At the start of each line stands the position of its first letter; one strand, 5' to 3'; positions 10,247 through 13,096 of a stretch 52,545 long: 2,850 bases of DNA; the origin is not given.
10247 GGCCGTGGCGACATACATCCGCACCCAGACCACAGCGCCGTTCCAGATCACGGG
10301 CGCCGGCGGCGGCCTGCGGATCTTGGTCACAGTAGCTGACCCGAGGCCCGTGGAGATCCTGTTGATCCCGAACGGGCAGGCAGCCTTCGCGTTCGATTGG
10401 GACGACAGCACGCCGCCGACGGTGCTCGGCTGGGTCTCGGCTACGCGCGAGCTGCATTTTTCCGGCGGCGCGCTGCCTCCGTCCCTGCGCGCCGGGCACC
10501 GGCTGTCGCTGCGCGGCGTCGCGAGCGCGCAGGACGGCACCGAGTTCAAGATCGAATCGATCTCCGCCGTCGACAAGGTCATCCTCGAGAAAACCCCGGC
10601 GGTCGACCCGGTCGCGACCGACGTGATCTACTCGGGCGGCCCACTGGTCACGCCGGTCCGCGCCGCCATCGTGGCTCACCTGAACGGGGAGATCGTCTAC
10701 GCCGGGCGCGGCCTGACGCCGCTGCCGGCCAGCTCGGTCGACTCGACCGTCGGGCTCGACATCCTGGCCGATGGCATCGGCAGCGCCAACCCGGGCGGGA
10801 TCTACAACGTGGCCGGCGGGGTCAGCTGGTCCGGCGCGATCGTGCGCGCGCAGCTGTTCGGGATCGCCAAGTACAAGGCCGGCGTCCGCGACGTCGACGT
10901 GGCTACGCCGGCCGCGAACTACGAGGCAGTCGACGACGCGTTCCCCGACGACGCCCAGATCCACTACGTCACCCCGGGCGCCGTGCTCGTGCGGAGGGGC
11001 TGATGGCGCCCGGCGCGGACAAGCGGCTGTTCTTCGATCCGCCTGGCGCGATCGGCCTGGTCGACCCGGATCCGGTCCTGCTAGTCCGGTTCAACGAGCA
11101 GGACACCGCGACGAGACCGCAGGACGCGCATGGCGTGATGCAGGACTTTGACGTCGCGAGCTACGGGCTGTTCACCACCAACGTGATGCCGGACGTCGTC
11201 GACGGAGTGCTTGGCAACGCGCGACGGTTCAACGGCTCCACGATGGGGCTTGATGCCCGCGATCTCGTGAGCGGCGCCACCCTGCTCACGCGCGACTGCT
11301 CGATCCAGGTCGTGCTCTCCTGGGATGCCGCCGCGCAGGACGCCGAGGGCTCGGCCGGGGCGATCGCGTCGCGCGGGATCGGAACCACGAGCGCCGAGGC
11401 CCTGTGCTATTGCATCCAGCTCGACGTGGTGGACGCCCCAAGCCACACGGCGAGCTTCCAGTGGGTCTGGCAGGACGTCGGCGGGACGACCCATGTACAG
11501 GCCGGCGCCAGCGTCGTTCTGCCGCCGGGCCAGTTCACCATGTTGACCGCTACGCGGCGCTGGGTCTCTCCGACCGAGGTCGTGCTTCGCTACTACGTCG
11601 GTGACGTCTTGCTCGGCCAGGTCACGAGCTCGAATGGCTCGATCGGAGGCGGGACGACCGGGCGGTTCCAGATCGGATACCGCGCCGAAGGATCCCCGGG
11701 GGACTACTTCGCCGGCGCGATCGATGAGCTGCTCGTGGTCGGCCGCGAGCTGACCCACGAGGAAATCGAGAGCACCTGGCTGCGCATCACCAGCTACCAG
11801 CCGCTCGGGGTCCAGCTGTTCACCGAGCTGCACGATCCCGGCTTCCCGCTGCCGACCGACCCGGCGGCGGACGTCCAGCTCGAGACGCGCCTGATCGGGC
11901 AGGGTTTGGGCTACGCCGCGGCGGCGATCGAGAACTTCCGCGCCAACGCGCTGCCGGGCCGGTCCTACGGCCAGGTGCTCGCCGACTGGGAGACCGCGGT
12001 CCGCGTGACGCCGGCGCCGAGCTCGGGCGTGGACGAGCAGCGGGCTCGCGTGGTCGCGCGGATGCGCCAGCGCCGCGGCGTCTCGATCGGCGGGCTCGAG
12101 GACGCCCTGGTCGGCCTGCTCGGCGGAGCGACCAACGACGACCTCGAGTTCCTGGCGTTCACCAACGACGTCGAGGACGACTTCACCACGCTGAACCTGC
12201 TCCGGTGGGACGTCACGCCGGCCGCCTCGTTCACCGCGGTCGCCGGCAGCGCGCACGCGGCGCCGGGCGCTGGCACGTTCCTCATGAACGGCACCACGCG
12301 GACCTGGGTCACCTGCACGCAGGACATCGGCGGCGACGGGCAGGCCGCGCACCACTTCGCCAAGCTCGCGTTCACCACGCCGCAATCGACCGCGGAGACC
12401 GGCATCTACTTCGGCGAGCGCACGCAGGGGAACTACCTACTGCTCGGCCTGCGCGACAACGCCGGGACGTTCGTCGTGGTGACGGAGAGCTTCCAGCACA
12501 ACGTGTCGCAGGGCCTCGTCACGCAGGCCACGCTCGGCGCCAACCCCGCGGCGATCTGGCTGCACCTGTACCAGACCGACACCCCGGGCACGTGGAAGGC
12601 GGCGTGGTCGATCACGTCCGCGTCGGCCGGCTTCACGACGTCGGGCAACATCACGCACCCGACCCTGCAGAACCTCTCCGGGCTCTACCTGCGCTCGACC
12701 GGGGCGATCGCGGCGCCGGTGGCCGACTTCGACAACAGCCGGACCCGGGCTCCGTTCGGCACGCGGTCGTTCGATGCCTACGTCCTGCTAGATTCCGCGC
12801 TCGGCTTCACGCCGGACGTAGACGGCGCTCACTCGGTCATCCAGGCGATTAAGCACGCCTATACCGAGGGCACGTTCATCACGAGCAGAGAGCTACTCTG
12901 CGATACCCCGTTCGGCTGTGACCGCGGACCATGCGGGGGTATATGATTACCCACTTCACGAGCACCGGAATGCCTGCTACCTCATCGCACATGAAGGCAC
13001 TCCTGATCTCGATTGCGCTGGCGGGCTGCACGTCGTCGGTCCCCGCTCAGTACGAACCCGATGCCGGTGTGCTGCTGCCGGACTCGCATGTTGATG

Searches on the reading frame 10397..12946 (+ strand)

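Call 74: search_protein_families(library=pfam, proteins=[window:10397-12946:+], max_evalue=0.001)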
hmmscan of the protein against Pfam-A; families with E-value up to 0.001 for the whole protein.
window:10397-12946:+ (849 aa): 2 families
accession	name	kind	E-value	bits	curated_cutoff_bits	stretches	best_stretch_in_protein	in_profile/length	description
PF13385.13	Laminin_G_3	-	4e-09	37.2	27.6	1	353-457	55-150/151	Concanavalin A-like lectin/glucanases superfamily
PF10076.14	Phage_Mu_Gp48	-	2.6e-06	27.8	37.4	1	492-576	16-99/150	Bacteriophage Mu-like, Gp48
